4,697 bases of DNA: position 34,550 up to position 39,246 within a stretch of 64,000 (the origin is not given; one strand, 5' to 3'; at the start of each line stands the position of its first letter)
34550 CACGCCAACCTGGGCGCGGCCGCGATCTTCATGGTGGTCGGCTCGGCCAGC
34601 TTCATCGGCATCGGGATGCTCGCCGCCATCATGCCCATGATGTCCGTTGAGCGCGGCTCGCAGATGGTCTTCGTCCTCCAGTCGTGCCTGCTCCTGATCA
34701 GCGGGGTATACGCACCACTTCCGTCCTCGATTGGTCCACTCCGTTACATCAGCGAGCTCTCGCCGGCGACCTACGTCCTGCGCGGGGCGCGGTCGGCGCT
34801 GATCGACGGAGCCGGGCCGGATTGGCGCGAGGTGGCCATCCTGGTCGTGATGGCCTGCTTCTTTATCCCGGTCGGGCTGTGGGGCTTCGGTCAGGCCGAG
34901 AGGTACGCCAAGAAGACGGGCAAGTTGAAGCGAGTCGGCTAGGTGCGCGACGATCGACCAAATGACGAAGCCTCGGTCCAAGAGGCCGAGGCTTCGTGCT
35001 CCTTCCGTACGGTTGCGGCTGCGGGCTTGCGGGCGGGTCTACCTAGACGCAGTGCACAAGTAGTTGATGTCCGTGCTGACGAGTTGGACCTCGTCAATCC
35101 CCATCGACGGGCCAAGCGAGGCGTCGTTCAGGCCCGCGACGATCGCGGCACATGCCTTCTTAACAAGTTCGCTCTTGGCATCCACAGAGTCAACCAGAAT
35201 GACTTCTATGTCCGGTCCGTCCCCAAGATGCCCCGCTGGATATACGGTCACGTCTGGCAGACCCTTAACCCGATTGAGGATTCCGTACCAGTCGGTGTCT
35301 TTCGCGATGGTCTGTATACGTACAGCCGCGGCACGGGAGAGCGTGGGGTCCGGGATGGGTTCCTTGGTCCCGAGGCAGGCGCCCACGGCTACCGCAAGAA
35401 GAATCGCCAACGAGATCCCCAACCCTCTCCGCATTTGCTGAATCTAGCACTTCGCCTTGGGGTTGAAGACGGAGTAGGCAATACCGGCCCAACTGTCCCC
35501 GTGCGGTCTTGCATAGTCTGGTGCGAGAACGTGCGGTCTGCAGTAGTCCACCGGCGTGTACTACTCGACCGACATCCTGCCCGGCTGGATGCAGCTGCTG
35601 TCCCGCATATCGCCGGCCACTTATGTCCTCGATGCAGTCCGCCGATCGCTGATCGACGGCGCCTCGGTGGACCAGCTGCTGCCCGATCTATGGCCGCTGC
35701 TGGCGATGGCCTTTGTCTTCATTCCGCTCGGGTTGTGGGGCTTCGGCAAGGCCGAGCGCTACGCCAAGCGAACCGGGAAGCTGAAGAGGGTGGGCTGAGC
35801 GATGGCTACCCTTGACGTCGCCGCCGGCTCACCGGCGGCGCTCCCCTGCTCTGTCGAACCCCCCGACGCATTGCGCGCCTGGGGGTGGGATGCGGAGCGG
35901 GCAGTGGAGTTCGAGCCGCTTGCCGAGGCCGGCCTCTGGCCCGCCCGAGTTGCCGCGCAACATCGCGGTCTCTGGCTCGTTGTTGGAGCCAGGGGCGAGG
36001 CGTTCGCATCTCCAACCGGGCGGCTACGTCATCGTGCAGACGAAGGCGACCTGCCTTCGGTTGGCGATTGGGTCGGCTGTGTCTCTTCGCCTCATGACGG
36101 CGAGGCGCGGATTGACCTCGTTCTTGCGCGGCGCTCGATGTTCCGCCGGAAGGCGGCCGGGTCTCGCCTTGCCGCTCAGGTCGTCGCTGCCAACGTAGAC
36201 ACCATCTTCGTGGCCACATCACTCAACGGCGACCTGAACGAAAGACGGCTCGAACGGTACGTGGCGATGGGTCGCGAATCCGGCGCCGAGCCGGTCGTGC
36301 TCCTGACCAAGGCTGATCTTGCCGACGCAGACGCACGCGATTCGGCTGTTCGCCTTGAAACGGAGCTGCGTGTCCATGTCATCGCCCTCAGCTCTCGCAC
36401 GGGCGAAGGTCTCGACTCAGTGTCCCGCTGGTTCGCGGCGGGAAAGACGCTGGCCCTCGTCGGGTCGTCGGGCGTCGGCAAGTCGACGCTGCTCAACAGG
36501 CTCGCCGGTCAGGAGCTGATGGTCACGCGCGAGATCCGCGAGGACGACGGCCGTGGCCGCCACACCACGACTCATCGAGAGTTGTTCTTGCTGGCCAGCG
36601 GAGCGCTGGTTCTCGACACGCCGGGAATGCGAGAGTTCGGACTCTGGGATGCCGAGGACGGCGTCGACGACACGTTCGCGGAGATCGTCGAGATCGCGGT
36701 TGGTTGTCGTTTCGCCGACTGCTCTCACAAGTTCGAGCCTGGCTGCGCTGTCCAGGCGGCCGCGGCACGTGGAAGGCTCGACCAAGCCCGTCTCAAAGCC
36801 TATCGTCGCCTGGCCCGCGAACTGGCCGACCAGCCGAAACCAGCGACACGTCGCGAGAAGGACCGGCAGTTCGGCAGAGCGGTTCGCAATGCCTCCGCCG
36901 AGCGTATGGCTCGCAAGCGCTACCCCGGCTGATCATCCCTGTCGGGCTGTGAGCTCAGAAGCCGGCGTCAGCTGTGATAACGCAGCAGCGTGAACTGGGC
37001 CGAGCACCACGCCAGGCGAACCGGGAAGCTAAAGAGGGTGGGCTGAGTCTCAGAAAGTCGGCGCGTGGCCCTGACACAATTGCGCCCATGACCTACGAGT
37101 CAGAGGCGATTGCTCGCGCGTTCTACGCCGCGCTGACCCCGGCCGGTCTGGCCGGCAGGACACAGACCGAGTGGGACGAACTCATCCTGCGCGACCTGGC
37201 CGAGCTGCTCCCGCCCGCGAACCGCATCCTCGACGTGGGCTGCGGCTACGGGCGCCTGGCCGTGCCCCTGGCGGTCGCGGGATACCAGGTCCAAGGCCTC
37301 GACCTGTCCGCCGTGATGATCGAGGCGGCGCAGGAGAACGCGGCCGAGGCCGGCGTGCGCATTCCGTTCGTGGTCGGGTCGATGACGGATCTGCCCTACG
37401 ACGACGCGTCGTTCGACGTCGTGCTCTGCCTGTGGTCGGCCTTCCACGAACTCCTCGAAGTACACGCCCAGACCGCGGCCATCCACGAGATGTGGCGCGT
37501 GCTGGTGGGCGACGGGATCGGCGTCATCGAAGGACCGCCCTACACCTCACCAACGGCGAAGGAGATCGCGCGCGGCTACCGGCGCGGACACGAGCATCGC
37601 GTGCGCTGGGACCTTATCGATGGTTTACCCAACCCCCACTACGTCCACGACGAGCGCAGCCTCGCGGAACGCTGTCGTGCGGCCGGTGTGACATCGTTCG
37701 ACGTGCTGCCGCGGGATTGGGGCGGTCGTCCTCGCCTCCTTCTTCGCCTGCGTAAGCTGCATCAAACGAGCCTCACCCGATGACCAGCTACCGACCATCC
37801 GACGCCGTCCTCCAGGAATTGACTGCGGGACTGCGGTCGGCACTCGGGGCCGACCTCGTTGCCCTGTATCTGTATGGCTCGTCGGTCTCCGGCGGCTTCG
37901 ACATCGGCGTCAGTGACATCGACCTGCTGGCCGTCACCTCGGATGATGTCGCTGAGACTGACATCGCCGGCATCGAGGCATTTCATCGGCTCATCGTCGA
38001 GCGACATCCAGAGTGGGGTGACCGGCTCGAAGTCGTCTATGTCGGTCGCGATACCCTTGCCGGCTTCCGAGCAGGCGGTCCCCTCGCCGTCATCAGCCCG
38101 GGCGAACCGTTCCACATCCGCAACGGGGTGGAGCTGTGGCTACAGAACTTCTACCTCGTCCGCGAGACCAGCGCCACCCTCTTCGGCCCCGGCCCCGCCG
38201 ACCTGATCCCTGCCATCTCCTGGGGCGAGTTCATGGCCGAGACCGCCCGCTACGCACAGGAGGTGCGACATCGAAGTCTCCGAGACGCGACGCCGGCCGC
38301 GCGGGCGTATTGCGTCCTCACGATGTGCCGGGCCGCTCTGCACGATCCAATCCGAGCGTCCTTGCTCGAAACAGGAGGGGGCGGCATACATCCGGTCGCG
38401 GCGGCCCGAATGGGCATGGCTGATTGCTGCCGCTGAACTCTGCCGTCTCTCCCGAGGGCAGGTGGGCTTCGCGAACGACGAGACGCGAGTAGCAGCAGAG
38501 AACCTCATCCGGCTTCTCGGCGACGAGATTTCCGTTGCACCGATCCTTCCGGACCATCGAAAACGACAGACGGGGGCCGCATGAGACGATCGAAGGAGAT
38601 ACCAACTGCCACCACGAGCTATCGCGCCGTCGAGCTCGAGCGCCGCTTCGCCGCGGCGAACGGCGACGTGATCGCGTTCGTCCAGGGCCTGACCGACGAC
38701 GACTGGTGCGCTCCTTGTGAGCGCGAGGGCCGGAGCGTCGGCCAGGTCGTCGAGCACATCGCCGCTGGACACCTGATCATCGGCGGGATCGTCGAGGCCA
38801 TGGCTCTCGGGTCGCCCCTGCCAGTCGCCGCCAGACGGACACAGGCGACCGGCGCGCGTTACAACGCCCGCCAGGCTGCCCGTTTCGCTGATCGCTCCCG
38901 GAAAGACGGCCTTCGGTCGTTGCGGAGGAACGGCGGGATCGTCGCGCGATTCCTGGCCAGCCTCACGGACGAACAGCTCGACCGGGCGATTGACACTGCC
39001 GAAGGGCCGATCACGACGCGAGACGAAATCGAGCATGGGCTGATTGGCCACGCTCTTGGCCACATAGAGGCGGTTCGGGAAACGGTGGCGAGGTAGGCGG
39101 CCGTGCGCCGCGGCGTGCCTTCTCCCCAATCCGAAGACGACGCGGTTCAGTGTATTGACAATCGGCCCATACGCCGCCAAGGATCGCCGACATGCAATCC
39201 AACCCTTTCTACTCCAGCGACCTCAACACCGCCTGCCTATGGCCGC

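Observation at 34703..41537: Four unrelated cargo cassettes separated by orphan copies of the ABC-2 permease gene tail (and the rsgA tail), with no recombinase inside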

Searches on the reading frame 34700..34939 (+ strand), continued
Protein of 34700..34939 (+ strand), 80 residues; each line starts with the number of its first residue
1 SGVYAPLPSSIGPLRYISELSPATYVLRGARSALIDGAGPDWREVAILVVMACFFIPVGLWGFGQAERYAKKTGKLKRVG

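Call 52: find_homologous_proteins(query=L145:822-3596:+, max_evalue=1e-100)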
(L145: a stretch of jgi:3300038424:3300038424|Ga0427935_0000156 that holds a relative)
Query L145:822-3596:+ (924 aa): 7702 proteins with E <= 1e-100 among 8000 candidates; the best 120 are listed.
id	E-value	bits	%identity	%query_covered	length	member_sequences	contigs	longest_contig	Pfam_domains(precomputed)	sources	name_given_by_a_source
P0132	0.0e+0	1566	74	100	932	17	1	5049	PF10593.15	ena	-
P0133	0.0e+0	1547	73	100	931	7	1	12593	PF10593.15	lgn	-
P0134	0.0e+0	1463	70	100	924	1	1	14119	PF10593.15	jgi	-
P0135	0.0e+0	1273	63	100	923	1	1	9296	PF10593.15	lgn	-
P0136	0.0e+0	1252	62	100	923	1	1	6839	PF10593.15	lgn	-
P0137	0.0e+0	1248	62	98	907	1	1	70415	PF10593.15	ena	-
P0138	0.0e+0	1219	62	100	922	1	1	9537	PF10593.15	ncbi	-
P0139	0.0e+0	1217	61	100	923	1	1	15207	PF10593.15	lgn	-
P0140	0.0e+0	1216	62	100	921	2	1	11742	PF10593.15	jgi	jgi:hypothetical protein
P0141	0.0e+0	1208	62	100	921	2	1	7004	PF10593.15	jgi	-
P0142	0.0e+0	1201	61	100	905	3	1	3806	PF10593.15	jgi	jgi:hypothetical protein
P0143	3.9e-297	1006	53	100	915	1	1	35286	PF10593.15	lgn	-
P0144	5.7e-295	999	53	99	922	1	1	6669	PF10593.15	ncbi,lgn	-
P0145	1.8e-294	997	52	100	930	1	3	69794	PF10593.15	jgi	jgi:hypothetical protein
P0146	2.9e-294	997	52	100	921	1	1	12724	PF10593.15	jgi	jgi:hypothetical protein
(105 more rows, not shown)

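Call 53: find_encoding_contigs(protein=P0019, flank=10000, max_places=8)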
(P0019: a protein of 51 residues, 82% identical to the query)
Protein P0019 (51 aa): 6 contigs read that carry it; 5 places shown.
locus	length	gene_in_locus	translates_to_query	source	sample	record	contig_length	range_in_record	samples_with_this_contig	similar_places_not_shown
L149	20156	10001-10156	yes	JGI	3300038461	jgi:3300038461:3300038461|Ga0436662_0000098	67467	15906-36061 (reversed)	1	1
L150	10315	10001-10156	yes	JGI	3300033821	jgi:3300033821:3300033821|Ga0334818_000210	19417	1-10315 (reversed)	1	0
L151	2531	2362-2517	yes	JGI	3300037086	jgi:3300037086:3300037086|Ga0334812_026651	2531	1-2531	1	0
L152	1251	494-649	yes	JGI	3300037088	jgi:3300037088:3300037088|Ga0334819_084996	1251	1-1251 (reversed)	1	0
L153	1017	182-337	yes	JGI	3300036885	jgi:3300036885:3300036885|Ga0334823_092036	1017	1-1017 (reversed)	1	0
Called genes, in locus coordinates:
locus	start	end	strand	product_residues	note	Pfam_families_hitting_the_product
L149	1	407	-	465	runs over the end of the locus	PF01116:F_bP_aldolase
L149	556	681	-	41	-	-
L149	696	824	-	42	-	-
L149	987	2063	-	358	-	PF00532:Peripla_BP_1 (weak), PF13407:Peripla_BP_4, PF13377:Peripla_BP_3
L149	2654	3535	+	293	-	PF00005:ABC_tran, PF13304:AAA_21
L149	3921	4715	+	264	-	PF01061:ABC2_membrane, PF12698:ABC2_membrane_3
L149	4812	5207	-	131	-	-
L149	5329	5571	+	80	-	-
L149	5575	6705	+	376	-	PF13671:AAA_33 (faint), PF03193:RsgA_GTPase, PF02421:FeoB_N (faint), PF00005:ABC_tran (weak), PF01926:MMR_HSR1 (weak)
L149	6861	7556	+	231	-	PF06325:PrmA, PF13489:Methyltransf_23, PF01209:Ubie_methyltran, PF05175:MTS, PF13847:Methyltransf_31, PF08241:Methyltransf_11, PF08242:Methyltransf_12, PF13649:Methyltransf_25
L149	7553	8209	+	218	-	-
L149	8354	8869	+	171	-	PF12867:DinB_2, PF11716:MDMPI_N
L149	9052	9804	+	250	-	PF13427:AadA_C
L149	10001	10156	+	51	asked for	-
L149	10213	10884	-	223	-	PF03575:Peptidase_S51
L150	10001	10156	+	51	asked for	-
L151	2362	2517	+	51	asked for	-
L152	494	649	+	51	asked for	-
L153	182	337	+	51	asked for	-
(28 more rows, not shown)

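Call 55: search_protein_families(library=ncbifam, proteins=[L081:8056-9078:+], max_evalue=0.00001)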
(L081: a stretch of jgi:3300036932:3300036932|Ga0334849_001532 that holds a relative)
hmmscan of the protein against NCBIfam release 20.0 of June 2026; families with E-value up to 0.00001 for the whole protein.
L081:8056-9078:+ (340 aa): 1 family
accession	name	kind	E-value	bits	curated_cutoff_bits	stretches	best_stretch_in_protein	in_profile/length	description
NF008424.0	PRK11253.1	equivalog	1.5e-26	93.2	378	1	15-335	5-299/308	muramoyltetrapeptide carboxypeptidase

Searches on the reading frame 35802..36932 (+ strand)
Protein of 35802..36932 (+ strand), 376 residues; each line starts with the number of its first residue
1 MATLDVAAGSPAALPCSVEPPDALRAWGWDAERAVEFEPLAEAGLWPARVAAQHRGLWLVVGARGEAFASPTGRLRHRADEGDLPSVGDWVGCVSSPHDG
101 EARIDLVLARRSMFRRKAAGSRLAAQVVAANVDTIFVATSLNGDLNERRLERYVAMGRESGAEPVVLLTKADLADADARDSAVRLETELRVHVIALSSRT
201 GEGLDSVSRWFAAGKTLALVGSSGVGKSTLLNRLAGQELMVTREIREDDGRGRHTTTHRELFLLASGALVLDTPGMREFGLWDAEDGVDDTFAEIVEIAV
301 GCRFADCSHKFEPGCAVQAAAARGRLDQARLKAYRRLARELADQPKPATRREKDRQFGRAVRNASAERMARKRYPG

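Call 5: search_protein_families(library=pfam, proteins=[window:35802-36932:+], max_evalue=0.01)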
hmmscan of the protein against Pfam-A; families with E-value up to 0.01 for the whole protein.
window:35802-36932:+ (376 aa): 9 families
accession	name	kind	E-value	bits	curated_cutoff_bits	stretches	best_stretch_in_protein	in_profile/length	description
PF03193.22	RsgA_GTPase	-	6e-49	166.6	30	1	107-282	1-174/174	RsgA GTPase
PF01926.29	MMR_HSR1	-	1.7e-07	31.8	21.9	1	217-306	2-84/113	50S ribosome-binding GTPase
PF00005.33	ABC_tran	-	1.5e-06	29.3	25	1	205-245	2-42/137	ABC transporter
PF02421.24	FeoB_N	-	6.7e-06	26.1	27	0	216-241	2-27/156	Ferrous iron transport protein B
PF13671.12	AAA_33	-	0.0006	20.6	27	0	218-255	3-38/143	AAA domain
PF00350.29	Dynamin_N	-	0.001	19.6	27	0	218-243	2-27/168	Dynamin family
PF00735.24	Septin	-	0.0035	17.1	26.2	1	216-256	6-46/280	Septin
PF13481.12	AAA_25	-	0.0058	16.7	27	0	207-235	26-54/195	AAA domain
PF13555.12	AAA_29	-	0.0097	16.1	27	0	214-232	23-40/61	P-loop containing region of AAA domain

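Call 55: search_protein_families(library=ncbifam, proteins=[window:35802-36932:+], max_evalue=0.00001)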
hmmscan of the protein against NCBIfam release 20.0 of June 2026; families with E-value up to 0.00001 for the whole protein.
window:35802-36932:+ (376 aa): 8 families
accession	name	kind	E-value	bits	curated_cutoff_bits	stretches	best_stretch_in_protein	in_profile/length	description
NF008931.0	PRK12288.1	equivalog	4.6e-51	173.9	360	1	106-348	97-340/347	small ribosomal subunit biogenesis GTPase RsgA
TIGR00157.1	TIGR00157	equivalog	3e-44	151.4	100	1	87-338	3-246/247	ribosome small subunit-dependent GTPase A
NF008932.0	PRK12289.1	equivalog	1.9e-27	96.3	483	1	87-327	61-294/363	small ribosomal subunit biogenesis GTPase RsgA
NF000908.1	PRK00089.1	equivalog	4.6e-07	29.4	237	0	217-276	6-61/291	GTPase Era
TIGR02857.1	CydD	equivalog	8.6e-07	28.3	435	1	170-238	311-372/529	thiol reductant ABC exporter subunit CydD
TIGR03594.1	GTPase_EngA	equivalog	6.4e-06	25.4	306.7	0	216-299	2-76/432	ribosome biogenesis GTPase Der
TIGR03608.1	L_ocin_972_ABC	subfamily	7.8e-06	25.5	254.85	0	204-245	14-55/206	putative bacteriocin export ABC transporter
TIGR03598.1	GTPase_YsxC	equivalog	9.3e-06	25.4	124.45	0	215-275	19-73/186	ribosome biogenesis GTP-binding protein YihA/YsxC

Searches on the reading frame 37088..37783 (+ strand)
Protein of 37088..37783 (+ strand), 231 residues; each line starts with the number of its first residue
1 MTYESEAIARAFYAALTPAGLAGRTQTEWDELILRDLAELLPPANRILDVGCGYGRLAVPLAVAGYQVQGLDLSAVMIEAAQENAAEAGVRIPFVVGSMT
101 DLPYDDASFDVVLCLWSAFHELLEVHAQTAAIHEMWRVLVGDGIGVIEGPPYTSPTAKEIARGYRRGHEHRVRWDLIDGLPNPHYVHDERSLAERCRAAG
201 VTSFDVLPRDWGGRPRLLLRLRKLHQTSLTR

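Call 5: search_protein_families(library=pfam, proteins=[window:37088-37783:+], max_evalue=0.01)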
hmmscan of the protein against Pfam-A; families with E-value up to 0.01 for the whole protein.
window:37088-37783:+ (231 aa): 16 families
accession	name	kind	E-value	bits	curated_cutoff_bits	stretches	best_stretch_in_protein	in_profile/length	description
PF13649.12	Methyltransf_25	-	9.3e-25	87.6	27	1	47-143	1-97/97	Methyltransferase domain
PF08241.18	Methyltransf_11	-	4.6e-22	78.9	21.2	1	48-146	1-94/95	Methyltransferase domain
PF13847.12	Methyltransf_31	-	7.1e-16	58.6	27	1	44-148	4-110/145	Methyltransferase domain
PF08242.18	Methyltransf_12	-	1.4e-11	45.4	30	1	48-143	1-96/98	Methyltransferase domain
PF01209.24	Ubie_methyltran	-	2.3e-10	40.7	20.1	1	43-147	47-152/233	ubiE/COQ5 methyltransferase family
PF13489.12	Methyltransf_23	-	7.6e-10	39.2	27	1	24-200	4-158/164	Methyltransferase domain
PF05175.20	MTS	-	1.3e-08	35.1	23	1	35-114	25-104/170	Methyltransferase small domain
PF06325.19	PrmA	-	1.6e-07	31.6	22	1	32-114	150-232/296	Ribosomal protein L11 methyltransferase (PrmA)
PF07942.18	CARME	-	0.00019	21.3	27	1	45-78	59-92/268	Carnosine N-methyltransferase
PF03848.20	TehB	-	0.00025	21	20.4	1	39-86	27-73/193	Tellurite resistance protein TehB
PF02353.26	CMAS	-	0.00031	20.6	27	1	41-90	60-110/273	Mycolic acid cyclopropane synthetase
PF07021.18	MetW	-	0.00037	20.6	21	1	36-113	6-80/193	Methionine biosynthesis protein MetW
PF00891.24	Methyltransf_2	-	0.00074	19.4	22.3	1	38-120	59-144/210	O-methyltransferase domain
PF13679.12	Methyltransf_32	-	0.0009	19.7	27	1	43-115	25-108/143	Methyltransferase domain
PF01170.24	UPF0020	-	0.0011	19.2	22.3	1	65-114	76-127/197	RMKL-like, methyltransferase domain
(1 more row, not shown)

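Call 55: search_protein_families(library=ncbifam, proteins=[window:37088-37783:+], max_evalue=0.00001)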
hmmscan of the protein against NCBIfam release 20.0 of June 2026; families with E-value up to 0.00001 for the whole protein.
window:37088-37783:+ (231 aa): 36 families (the best 25 are shown)
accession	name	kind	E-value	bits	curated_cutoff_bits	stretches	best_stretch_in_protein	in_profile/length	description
NF043040.1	corrin_prot_MT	hypoth_equivalog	7.4e-17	61.5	180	1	35-147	32-147/216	corrinoid protein-associated methyltransferase CpaM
NF045667.1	MTase_DVU1556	equivalog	1.5e-15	57.2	155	1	41-144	20-116/213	DVU_1556 family methyltransferase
TIGR02021.1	BchM-ChlM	equivalog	2.2e-15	56.7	158.9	1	33-120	44-130/218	magnesium protoporphyrin IX methyltransferase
TIGR01983.1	UbiG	equivalog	8.9e-15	54.6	102.95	1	45-144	51-148/228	bifunctional 2-polyprenyl-6-hydroxyphenol methylase/3-demethylubiquinol 3-O-methyltransferase UbiG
TIGR01934.1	MenG_MenH_UbiE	subfamily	1.2e-14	54.2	158.35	1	26-150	24-145/223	ubiquinone/menaquinone biosynthesis methyltransferase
NF041820.1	daptide_MTase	equivalog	2.9e-13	49.8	175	1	21-143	18-138/243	daptide-type RiPP biosynthesis methyltransferase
NF001790.0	PRK00517.3-3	equivalog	7.8e-12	45.1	269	1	26-124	105-208/262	50S ribosomal protein L11 methyltransferase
NF001241.0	PRK00216.1-2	equivalog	9.3e-12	45.1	327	1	26-147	36-147/231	demethylmenaquinone methyltransferase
NF001244.0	PRK00216.1-5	equivalog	9.8e-12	44.7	216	1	27-147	34-153/236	bifunctional demethylmenaquinone methyltransferase/2-methoxy-6-polyprenyl-1,4-benzoquinol methylase UbiE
NF041255.1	mycofact_MftM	equivalog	1.7e-11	44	200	1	40-138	136-232/289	mycofactocin oligosaccharide methyltransferase MftM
NF040539.1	AST_met_ArsM_2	exception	3.8e-11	43.3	240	1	45-146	58-162/262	putative arsinothricin biosynthesis methyltransferase ArsM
NF041537.1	ArsM_AhpD_UU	exception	1e-10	40.9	510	1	44-144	77-177/345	arsenite methyltransferase/AhpD domain selenoprotein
NF051855.1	GlySarMtaseBact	equivalog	1.4e-10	41.2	350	1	43-153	53-164/259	glycine/sarcosine N-methyltransferase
NF007610.0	PRK10258.1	equivalog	3.9e-09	36.2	342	1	6-143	7-134/251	malonyl-ACP O-methyltransferase BioC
NF047649.1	MTase_UXPK_star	exception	4.7e-09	35.7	460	1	41-140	75-174/283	methyltransferase/UXPK-star double selenoprotein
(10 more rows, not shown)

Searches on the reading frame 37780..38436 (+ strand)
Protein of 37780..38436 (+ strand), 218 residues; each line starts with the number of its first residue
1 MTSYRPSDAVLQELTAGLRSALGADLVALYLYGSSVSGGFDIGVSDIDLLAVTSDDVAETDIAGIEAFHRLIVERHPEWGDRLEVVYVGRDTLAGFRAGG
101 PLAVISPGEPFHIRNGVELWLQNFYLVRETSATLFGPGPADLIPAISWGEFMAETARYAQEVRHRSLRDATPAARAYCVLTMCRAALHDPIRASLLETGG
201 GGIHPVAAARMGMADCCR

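Call 5: search_protein_families(library=pfam, proteins=[window:37780-38436:+], max_evalue=0.01)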
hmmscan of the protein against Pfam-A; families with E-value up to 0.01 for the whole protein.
window:37780-38436:+ (218 aa): 1 family
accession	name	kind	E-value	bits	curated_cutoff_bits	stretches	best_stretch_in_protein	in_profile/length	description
PF01909.29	NTP_transf_2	-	3.3e-05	24.6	21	1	26-77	14-69/93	Nucleotidyltransferase domain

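Call 55: search_protein_families(library=ncbifam, proteins=[window:37780-38436:+], max_evalue=0.00001)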
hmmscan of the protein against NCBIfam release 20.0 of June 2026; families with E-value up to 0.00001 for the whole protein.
window:37780-38436:+ (218 aa): 3 families
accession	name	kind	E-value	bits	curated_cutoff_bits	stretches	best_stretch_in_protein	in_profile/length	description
NF012212.1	ANT_9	subfamily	1.9e-07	30.7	340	1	17-60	12-54/249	aminoglycoside nucleotidyltransferase ANT(9)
NF045909.1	ANT_9_Ic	equivalog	1.2e-06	28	505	1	17-77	18-77/259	aminoglycoside nucleotidyltransferase ANT(9)-Ic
NF033220.1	ANT_3pp_II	equivalog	7.1e-06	25.6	400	0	11-58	7-53/258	ANT(3'')-II family aminoglycoside nucleotidyltransferase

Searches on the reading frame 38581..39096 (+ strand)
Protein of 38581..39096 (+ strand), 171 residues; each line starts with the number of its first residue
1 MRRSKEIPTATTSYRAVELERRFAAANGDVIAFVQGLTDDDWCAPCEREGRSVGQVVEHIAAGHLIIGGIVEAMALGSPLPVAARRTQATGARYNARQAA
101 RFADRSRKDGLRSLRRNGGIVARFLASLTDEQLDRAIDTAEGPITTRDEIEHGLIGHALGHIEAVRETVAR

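Call 5: search_protein_families(library=pfam, proteins=[window:38581-39096:+], max_evalue=0.01)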
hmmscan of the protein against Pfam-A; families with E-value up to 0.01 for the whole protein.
window:38581-39096:+ (171 aa): 3 families
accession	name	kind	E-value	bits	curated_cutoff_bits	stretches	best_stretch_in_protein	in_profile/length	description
PF12867.12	DinB_2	-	1.3e-08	35.8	24.8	1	26-163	5-126/128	DinB superfamily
PF11716.13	MDMPI_N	-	6.4e-08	33.8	24.2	1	24-143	2-118/140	Mycothiol maleylpyruvate isomerase N-terminal domain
PF05163.17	DinB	-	0.00012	22.6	23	0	18-66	7-55/165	DinB family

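Call 55: search_protein_families(library=ncbifam, proteins=[window:38581-39096:+], max_evalue=0.00001)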
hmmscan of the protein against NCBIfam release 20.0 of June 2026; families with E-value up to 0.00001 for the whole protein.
window:38581-39096:+ (171 aa): 1 family
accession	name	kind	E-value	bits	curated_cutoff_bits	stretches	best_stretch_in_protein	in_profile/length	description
TIGR03083.1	TIGR03083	domain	6.1e-06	26.7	50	1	29-144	8-113/202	maleylpyruvate isomerase family mycothiol-dependent enzyme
